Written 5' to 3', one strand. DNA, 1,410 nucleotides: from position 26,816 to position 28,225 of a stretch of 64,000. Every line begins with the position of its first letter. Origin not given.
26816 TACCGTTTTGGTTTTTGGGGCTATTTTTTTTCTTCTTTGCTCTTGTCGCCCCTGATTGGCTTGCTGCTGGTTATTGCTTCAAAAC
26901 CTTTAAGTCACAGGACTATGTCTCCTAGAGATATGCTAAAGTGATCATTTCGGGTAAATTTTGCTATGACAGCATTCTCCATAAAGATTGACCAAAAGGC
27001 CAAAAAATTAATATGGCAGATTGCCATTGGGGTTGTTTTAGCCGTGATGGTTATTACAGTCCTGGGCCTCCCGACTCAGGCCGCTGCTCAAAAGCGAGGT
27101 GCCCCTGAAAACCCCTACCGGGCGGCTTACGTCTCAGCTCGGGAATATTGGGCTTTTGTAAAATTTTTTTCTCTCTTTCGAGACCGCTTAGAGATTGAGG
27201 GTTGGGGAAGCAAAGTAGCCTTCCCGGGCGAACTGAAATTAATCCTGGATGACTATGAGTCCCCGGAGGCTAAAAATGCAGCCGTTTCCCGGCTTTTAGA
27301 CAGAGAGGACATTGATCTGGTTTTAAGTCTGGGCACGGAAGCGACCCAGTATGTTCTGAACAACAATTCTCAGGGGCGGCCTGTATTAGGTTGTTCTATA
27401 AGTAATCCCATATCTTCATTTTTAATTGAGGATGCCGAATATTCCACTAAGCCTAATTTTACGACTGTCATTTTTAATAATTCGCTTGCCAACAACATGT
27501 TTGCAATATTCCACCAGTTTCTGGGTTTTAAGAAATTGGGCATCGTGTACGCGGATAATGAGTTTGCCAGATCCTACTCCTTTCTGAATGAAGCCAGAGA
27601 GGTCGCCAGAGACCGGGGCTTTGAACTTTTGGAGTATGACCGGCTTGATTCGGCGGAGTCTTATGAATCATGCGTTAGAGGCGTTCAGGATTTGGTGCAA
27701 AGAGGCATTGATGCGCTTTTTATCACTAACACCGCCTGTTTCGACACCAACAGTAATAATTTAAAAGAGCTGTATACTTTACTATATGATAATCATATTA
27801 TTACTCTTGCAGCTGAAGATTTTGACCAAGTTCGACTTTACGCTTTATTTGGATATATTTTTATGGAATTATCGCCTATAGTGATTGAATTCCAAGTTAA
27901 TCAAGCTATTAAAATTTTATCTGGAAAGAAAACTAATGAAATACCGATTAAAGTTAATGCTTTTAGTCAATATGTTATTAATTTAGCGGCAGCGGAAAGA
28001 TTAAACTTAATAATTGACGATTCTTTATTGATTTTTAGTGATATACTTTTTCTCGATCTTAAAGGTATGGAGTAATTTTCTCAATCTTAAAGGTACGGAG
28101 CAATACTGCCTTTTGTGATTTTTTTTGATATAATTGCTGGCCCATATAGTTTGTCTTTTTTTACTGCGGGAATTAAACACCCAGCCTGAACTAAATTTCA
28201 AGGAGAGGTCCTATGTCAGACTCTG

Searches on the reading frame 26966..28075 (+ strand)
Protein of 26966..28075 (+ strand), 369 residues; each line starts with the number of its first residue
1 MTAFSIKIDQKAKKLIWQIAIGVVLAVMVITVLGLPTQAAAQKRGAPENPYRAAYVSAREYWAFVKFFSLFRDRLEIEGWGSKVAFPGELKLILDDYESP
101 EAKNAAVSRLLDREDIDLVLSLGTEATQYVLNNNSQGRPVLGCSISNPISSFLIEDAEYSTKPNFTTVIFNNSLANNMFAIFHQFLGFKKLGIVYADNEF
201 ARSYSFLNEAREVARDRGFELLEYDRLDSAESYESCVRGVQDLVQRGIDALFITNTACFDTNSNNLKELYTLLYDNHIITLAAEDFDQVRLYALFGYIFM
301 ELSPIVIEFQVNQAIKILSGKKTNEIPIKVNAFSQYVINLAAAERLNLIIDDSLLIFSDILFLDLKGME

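Call 25: search_protein_families(library=pfam, proteins=[window:26966-28075:+], max_evalue=0.001)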
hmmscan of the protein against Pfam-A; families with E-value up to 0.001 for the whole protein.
window:26966-28075:+ (369 aa): 2 families
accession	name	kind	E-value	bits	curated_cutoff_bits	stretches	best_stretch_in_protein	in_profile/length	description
PF04392.18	ABC_sub_bind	-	2.6e-12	47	25.9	2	102-231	47-173/293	ABC transporter substrate binding protein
PF13458.12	Peripla_BP_6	-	5.4e-07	30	31.7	1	94-256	48-199/343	Periplasmic binding protein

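Call 27: search_protein_families(library=ncbifam, proteins=[window:26966-28075:+], max_evalue=0.001)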
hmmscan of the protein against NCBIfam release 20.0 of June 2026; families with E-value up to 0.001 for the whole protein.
window:26966-28075:+ (369 aa): 1 family
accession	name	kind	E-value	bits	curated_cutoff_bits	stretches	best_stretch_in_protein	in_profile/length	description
NF041285.1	ABC_SBP_TrpX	equivalog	1.4e-12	47.3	390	1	102-225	78-198/322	tryptophan ABC transporter substrate-binding protein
